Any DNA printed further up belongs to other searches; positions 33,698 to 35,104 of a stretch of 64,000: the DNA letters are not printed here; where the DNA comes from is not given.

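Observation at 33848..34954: RNase HII-like domain fused to a HIT-family nucleotide hydrolase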

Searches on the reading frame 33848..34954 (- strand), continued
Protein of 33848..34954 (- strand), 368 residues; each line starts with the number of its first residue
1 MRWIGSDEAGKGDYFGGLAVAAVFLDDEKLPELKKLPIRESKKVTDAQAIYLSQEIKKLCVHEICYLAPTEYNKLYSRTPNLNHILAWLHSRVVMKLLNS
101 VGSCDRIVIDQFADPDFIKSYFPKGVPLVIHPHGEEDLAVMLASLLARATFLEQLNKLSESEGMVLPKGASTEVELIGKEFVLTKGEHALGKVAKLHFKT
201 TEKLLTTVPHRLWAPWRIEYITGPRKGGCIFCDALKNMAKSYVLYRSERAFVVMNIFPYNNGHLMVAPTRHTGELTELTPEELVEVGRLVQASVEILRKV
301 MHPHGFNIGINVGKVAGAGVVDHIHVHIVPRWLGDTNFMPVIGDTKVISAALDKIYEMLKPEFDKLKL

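Call 8: find_related_loci(query=window:33848-34954:-, collection=genome_contigs, flank=6000)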
Query window:33848-34954:- (368 aa) in genome_contigs; peptide patterns used: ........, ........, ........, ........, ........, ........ (x = any residue, [..] = any of these).
132 stretches matched a pattern; 63 encode a relative of the query (tblastn E <= 1e-3); 63 distinct loci.
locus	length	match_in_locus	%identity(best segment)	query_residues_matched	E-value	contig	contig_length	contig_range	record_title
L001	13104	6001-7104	94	1-368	0e+0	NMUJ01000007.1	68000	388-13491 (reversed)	MAG: candidate division bacterium WOR-3 4484_18 ex4484_18_scaffold_3026, whole genome shotgun sequence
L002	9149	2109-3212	93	1-368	0e+0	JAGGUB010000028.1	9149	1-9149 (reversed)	MAG: candidate division WOR-3 bacterium isolate AUK063 PB_MBMC_017_c_000000000019, whole genome shotgun sequence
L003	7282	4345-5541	48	3-366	3e-122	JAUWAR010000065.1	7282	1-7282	MAG: bacterium isolate CSMAG_1299 CSMAG_1299_k141_371035_length_7282_cov_7.0000, whole genome shotgun sequence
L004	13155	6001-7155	47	2-366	5e-119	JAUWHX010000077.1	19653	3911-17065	MAG: bacterium isolate CSMAG_2279 CSMAG_2279_k141_1173829_length_19653_cov_18.9797, whole genome shotgun sequence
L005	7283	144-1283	48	2-364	4e-118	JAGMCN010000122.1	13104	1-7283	MAG: candidate division WOR-3 bacterium isolate RS_17_16 ZL495.bin.16.fa_122, whole genome shotgun sequence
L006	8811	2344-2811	57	212-365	1e-59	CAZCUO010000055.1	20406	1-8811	MAG TPA_asm: uncultured bacterium isolate binchicken_co25_128 genome assembly, contig: k141_147282, whole genome shotgun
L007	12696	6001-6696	42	128-365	5e-59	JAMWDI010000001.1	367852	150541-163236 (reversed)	MAG: Candidatus Omnitrophota bacterium isolate SRBZ-1.bins.85.201808 NODE_12_length_367852_cov_65.983169, whole genome s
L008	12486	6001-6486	54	211-367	1e-58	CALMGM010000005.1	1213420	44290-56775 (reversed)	MAG TPA_asm: uncultured bacterium isolate SRR6284162_bin.43_CONCOCT_v1.1_MAG genome assembly, contig: ERZ795126.2, whole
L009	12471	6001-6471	55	211-365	1e-58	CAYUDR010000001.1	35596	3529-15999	MAG TPA_asm: uncultured Planctomycetia bacterium isolate SRP178699_co2_103 genome assembly, contig: NODE_506_length_3559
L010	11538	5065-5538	56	211-365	1e-56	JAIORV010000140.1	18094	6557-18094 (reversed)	MAG: Vulcanimicrobiota bacterium isolate SMBSF27 20075_Bin_1_contigs_1_c_000000000226, whole genome shotgun sequence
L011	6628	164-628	54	211-363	1e-58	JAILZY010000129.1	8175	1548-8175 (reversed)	MAG: bacterium isolate HOT.CON.50 NODE_7333_length_8175_cov_21.842183, whole genome shotgun sequence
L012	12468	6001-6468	53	211-364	3e-56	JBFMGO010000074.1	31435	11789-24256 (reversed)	MAG: bacterium isolate MAG299 MAG299_74, whole genome shotgun sequence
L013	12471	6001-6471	55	212-366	4e-56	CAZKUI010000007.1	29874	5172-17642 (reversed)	MAG TPA_asm: uncultured Candidatus Bathyarchaeia archaeon isolate SRP141552_co1_141 genome assembly, contig: NODE_565_le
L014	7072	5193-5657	55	211-363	8e-56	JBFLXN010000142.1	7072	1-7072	MAG: Candidatus Edwardsbacteria bacterium isolate MAG059 MAG059_142, whole genome shotgun sequence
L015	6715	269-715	54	211-357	3e-55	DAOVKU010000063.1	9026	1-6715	MAG TPA_asm: Candidatus Omnitrophota bacterium isolate CSMAG_1427 CSMAG_1427_k141_4445479_length_9026_cov_19.0000, whole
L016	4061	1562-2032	55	211-365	1e-55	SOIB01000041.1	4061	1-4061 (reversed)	MAG: Candidatus Stahlbacteria bacterium isolate E29_bin14 NODE_13600_length_4061_cov_10.680230, whole genome shotgun seq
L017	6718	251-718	53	211-364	1e-55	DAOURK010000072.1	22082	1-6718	MAG TPA_asm: Pseudomonadota bacterium isolate CSMAG_150 CSMAG_150_k141_199904_length_22082_cov_1287.4151, whole genome s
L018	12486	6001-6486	51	208-366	1e-54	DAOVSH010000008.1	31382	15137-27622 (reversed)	MAG TPA_asm: Candidatus Cloacimonadota bacterium isolate CSMAG_1622 CSMAG_1622_k141_1953399_length_31382_cov_33.6126, wh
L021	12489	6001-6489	49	199-359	1e-53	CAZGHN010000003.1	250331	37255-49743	MAG TPA_asm: uncultured bacterium isolate SRP323688_co1_166 genome assembly, contig: NODE_73_length_250331_cov_17.415905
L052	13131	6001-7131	41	3-365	6e-91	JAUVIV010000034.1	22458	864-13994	MAG: bacterium isolate CSMAG_437 CSMAG_437_k127_5996386_length_22458_cov_14.0334, whole genome shotgun sequence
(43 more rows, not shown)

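Call 9: list_cluster_members(proteins=[P0001, P0005, P0012, P0013, P0020, P0002, P0021, P0040, P0043])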
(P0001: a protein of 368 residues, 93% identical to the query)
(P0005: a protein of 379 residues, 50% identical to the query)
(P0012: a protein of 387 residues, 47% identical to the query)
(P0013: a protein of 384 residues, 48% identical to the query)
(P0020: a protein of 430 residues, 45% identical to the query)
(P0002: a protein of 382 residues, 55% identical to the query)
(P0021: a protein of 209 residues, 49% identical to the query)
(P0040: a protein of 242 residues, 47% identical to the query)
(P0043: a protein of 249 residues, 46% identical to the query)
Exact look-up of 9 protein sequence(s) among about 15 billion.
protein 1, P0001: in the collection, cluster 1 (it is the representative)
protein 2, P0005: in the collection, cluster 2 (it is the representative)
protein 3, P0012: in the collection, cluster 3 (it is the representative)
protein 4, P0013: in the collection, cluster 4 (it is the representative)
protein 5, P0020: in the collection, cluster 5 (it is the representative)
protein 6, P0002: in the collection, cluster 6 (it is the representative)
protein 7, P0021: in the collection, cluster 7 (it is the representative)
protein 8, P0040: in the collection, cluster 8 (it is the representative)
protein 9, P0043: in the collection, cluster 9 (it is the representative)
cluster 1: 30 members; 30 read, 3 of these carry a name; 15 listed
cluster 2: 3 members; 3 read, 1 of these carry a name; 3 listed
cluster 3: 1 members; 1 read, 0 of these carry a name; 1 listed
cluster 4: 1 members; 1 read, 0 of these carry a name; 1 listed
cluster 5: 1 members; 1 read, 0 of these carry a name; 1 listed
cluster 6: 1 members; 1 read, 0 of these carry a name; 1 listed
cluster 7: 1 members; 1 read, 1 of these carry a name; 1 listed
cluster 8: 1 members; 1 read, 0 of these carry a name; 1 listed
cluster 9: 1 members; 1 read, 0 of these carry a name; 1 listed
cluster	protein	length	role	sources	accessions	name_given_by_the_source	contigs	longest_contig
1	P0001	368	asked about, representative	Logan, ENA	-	-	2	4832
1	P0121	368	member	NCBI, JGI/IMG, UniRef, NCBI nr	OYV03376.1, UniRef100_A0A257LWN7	ribonuclease HIII [candidate division bacterium WOR-3 4484_18] | Ribonuclease n=1 Tax=candidate division WOR-3 bacterium 4484_18 TaxID=2020626 ... | MAG: ribonuclease HIII [candidate division bacterium WOR-3 4484_18]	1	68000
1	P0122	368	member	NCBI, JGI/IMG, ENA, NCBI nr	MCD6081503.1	ribonuclease HIII [candidate division WOR-3 bacterium]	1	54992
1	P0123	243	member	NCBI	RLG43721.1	MAG: ribonuclease HIII, partial [Thermoproteota archaeon]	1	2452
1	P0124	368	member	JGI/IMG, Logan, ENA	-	-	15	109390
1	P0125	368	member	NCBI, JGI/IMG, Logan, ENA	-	-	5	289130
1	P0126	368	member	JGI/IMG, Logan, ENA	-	-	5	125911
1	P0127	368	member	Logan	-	-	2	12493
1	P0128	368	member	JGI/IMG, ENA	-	-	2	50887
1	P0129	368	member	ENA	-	-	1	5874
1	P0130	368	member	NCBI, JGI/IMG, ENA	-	-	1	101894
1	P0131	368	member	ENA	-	-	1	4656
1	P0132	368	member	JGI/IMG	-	-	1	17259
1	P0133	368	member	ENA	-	-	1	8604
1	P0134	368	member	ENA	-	-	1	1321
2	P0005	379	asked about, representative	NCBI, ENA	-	-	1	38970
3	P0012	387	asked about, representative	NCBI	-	-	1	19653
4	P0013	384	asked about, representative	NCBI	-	-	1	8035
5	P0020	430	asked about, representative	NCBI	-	-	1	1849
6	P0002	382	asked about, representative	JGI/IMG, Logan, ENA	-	-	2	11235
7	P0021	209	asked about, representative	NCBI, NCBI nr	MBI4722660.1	MAG: HIT domain-containing protein [Candidatus Stahlbacteria bacterium] | HIT domain-containing protein [Candidatus Stahlbacteria bacterium]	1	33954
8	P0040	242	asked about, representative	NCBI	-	-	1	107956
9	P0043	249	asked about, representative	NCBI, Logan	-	-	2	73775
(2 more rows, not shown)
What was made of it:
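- The fusion is found in many independent assemblies (cluster 1 alone has 30 members on contigs up to 289 kb; call 9) and in five species-representative genomes (call 8).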

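Call 23: search_protein_representatives(protein=window:33848-34954:-)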
Query: 368 residues. Proteins with E-value up to 0.001 (for the whole library): 11607; up to 1e-10: 4742; up to 1e-30: 662. The best 150 are listed.
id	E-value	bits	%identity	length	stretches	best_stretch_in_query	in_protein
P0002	1.0e-118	413.3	57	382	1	4-363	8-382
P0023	1.9e-54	201.8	58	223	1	210-363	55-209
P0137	5.8e-52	193.6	54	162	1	211-368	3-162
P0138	5.1e-48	180.7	54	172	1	212-361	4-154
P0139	7.4e-48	180.1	39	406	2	224-352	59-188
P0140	1.8e-47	178.8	51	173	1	210-359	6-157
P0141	3.2e-47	178.0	54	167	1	211-363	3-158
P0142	4.5e-47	177.6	52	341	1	212-364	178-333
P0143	5.2e-47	177.3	53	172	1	208-359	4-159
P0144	8.1e-47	176.7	47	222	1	2-205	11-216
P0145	1.7e-46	175.6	50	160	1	210-364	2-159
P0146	2.0e-46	175.4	50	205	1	207-359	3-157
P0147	4.7e-46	174.2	50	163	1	210-366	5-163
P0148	2.6e-45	171.8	46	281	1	3-206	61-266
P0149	3.3e-45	171.4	44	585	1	3-210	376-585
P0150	3.5e-45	171.3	43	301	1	4-205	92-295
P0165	2.5e-43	165.2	49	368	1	210-360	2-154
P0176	3.0e-42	161.7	42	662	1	4-204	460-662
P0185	1.1e-41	159.8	46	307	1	209-363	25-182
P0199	7.0e-41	157.2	50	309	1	211-363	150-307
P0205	1.3e-40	156.3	43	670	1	4-205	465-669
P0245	6.0e-39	150.8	43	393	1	4-206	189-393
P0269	3.1e-38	148.5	43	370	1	2-205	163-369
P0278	6.7e-38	147.4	41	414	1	4-205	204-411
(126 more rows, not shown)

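Call 24: predict_structure(alignment_id=A1)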
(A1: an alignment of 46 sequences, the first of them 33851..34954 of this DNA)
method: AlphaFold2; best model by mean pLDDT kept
length: 368 residues; sequences in the alignment: 46
mean_pLDDT: 87.6   pTM: 0.62
mean pLDDT of the five models: 87.6, 87.2, 87.1, 86.7, 86.0
residues with pLDDT >= 90: 234; 70-90: 84; 50-70: 38; < 50: 12
segments of 3 or more residues with pLDDT < 50: 339-348
pLDDT, mean of each block of 10 residues (from residue 1): 96 97 96 88 92 97 98 96 94 96 95 84 91 89 98 98 96 93 91 95 75 55 71 91 95 79 90 91 97 96 89 60 86 61 46 88 91
secondary structure, 60 per line:
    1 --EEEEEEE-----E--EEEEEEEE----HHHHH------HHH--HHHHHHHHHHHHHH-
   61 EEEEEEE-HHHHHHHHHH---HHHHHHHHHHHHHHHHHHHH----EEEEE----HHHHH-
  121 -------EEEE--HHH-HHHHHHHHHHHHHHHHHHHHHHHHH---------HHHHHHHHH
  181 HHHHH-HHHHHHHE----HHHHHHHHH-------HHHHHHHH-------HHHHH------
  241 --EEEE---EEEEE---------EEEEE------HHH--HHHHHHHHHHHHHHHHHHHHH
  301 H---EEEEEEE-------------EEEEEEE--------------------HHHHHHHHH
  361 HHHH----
elements in order: E3-9 E18-25 H30-34 H46-59 E61-67 H69-78 H82-101 E106-110 H115-119 E128-131 H138-162 H172-185 H187-193 H199-207 H215-222 H230-234 E243-246 E250-254 E264-268 H280-301 E305-311 E325-331 H352-364
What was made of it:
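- Checked: The AlphaFold2 model is confident in both halves (mean pLDDT 87.6; call 24).
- The variable, unconserved linker and a pTM of 0.62 (call 24) argue against a fixed composite active site. Both domains fold confidently (call 24).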

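Call 27: fold_search(model_id=the predicted structure, library=pdb)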
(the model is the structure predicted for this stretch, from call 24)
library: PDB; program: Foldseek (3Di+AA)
matches with E <= 10: 656; with E <= 0.001: 163
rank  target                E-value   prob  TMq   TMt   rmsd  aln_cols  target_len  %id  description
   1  3asm                  1.4e-18  1.00  0.55  0.65   2.2       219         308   30  Crystal structure of Q54A mutant protein of Bst-RNase HIII (released 2011-06-08)
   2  2d0a                  1.3e-17  1.00  0.54  0.64   2.9       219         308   31  Crystal structure of Bst-RNase HIII (released 2006-07-18)
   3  4py5_A                2.6e-15  1.00  0.49  0.67   2.1       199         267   31  Thermovibrio ammonificans RNase H3 in complex with 19-mer RNA/DNA (released 2014-07-30)
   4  1eke_B                3.2e-13  1.00  0.51  0.80   2.5       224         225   24  CRYSTAL STRUCTURE OF CLASS II RIBONUCLEASE H (RNASE HII) WITH MES LIGAND (released 2000-09-13)
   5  3ano_B                3.7e-13  1.00  0.36  0.73   6.7       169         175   35  Crystal Structure of a Novel Diadenosine 5',5'''-P1,P4-Tetraphosphate Phosphorylase from Mycobacterium tuberculosis H3 (released 2011-05-18)
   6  3vn5                  5.0e-13  1.00  0.46  0.65   2.6       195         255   28  Crystal structure of Aquifex aeolicus RNase H3 (released 2012-12-26)
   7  1eke_A                7.4e-13  1.00  0.49  0.79   2.8       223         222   23  CRYSTAL STRUCTURE OF CLASS II RIBONUCLEASE H (RNASE HII) WITH MES LIGAND (released 2000-09-13)
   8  3wo5_B                1.2e-12  1.00  0.36  0.73   3.7       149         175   36  Crystal structure of S147Q of Rv2613c from Mycobacterium tuberculosis (released 2014-12-24)
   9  6af2_B                5.4e-12  1.00  0.35  0.88   2.5       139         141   40  Crystal structure of N-terminus deletion mutant of Mycobacterium avium diadenosine 5',5'''-P1,P4-tetraphosphate phosph (released 2019-08-14)
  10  3ano_A                1.1e-11  1.00  0.34  0.76   4.4       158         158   34  Crystal Structure of a Novel Diadenosine 5',5'''-P1,P4-Tetraphosphate Phosphorylase from Mycobacterium tuberculosis H3 (released 2011-05-18)
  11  1uax_A                1.1e-11  1.00  0.49  0.82   2.5       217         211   20  Crystal structure of the ribonuclease H2 from Pyrococcus horikoshii OT3 (released 2004-06-29)
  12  3p83_D                1.3e-11  1.00  0.48  0.79   2.3       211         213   23  Structure of the PCNA:RNase HII complex from Archaeoglobus fulgidus. (released 2011-02-02)
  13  6af2_C                1.7e-11  1.00  0.34  0.87   2.6       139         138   39  Crystal structure of N-terminus deletion mutant of Mycobacterium avium diadenosine 5',5'''-P1,P4-tetraphosphate phosph (released 2019-08-14)
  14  1i39                  2.2e-11  1.00  0.48  0.85   2.4       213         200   23  RNASE HII FROM ARCHAEOGLOBUS FULGIDUS (released 2001-04-11)
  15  3wo5_A                2.5e-11  1.00  0.34  0.76   4.3       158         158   34  Crystal structure of S147Q of Rv2613c from Mycobacterium tuberculosis (released 2014-12-24)
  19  6af2_D                2.0e-10  1.00  0.31  0.77   7.8       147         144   34  Crystal structure of N-terminus deletion mutant of Mycobacterium avium diadenosine 5',5'''-P1,P4-tetraphosphate phosph (released 2019-08-14)
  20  6af2_A                4.0e-10  1.00  0.29  0.72   4.6       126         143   40  Crystal structure of N-terminus deletion mutant of Mycobacterium avium diadenosine 5',5'''-P1,P4-tetraphosphate phosph (released 2019-08-14)
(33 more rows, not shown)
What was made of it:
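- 34352..34954 (-): RNase HIII-type catalytic domain (aa 1-201). It has no TBP-like N-domain: residue 4 aligns to residue 94 of Bst RNase HIII. Foldseek top hits are 3asm, 2d0a and 4py5 (call 27).
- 33851..34324 (-): HIT domain of the Rv2613c / 'ATP adenylyltransferase' type (aa 211-368). It includes the N-terminal RLWAPWR extension and the C-terminal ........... extension. Foldseek finds 3ano, 3wo5 and 6af2 (call 27).
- On HIT superfamily: Foldseek matches to HIT structures (call 27).
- Closest known: Bacterial RNase HIII. Same: The catalytic domain is the same, at about 30% identity and rmsd 2.1-2.9 A to the model (call 27).
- Checked: Foldseek finds RNase H3 structures for the N-terminal half and Ap4A phosphorylase structures for the C-terminal half (call 27).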

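Call 32: find_encoding_contigs(protein=P0025, flank=4000, max_places=3)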
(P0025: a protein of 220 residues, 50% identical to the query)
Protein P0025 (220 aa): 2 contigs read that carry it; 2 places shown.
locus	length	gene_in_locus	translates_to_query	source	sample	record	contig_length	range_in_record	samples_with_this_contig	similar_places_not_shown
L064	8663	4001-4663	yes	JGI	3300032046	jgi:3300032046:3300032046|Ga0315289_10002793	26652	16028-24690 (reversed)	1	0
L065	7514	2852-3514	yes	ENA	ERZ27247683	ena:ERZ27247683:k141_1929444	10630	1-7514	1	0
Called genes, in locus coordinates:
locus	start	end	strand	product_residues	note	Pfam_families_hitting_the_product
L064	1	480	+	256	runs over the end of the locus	-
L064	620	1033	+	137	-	-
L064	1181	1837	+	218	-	PF00574:CLP_protease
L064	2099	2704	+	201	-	PF02545:Maf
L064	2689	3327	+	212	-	PF13353:Fer4_12 (faint), PF04055:Radical_SAM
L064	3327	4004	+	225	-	PF02568:ThiI (faint), PF06508:QueC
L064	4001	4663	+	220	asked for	PF01351:RNase_HII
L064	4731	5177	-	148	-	PF02130:YbeY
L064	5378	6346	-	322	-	PF02562:PhoH, PF13604:AAA_30 (weak), PF13245:AAA_19 (weak)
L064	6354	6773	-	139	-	PF01894:YjbQ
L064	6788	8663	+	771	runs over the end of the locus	PF00884:Sulfatase, PF01663:Phosphodiest, PF16347:SGSH_C (weak)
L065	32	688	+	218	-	PF00574:CLP_protease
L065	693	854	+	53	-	-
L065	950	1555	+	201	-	PF02545:Maf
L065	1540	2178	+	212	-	PF13353:Fer4_12 (faint), PF04055:Radical_SAM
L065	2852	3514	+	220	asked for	PF01351:RNase_HII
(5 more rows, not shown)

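Call 33: find_encoding_contigs(protein=P0021, flank=4000, max_places=3)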
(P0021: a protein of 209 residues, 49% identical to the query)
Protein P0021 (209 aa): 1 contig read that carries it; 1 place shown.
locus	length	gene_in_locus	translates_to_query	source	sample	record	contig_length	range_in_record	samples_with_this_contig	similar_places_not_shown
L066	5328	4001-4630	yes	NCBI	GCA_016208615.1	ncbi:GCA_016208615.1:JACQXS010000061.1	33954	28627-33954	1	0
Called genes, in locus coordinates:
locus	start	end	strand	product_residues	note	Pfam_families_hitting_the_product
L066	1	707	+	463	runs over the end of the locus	PF08309:LVIVD (weak), PF18962:Por_Secre_tail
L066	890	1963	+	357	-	PF13167:GTP-bdg_N, PF16360:GTP-bdg_M, PF01926:MMR_HSR1, PF02421:FeoB_N (weak)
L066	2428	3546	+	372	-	PF17761:DUF1016_N, PF06250:YhcG_C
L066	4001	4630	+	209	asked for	PF11969:DcpS_C, PF01230:HIT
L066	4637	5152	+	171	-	-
